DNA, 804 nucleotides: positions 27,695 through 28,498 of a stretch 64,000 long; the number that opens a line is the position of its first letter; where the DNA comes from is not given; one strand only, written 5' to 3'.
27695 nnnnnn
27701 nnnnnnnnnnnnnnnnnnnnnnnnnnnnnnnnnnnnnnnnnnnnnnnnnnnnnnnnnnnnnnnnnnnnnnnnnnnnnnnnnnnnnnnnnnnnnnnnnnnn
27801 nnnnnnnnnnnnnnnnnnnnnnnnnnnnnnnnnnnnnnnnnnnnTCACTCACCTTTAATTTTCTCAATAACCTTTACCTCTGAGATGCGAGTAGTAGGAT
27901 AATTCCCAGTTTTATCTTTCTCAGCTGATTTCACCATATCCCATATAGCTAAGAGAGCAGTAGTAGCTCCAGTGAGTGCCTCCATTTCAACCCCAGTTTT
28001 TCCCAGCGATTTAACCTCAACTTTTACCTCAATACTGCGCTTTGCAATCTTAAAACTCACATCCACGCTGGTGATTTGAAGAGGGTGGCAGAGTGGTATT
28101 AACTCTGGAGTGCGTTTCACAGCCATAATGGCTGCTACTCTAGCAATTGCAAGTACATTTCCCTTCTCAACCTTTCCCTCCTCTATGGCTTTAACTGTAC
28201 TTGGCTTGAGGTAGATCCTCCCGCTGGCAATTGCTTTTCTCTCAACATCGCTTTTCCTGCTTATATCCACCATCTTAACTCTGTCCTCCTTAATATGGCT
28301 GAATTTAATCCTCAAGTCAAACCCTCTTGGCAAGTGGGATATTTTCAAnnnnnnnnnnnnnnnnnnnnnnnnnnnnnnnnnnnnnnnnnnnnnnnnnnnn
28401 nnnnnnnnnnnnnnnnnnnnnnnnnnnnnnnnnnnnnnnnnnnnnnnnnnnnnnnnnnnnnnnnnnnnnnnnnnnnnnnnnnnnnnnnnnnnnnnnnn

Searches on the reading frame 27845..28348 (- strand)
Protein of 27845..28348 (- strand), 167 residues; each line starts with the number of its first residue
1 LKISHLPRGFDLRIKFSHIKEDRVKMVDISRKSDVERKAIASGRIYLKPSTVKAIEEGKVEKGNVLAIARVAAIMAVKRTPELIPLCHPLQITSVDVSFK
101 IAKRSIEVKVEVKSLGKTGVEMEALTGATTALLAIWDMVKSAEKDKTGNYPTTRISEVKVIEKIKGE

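Call 75: search_protein_families(library=pfam, proteins=[window:27845-28348:-], max_evalue=0.00001)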
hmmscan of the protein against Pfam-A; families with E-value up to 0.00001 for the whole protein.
window:27845-28348:- (167 aa): 1 family
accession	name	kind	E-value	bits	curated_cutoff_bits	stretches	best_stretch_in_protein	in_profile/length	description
PF01967.27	MoaC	-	2.2e-51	173.9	27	1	26-166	1-136/136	MoaC family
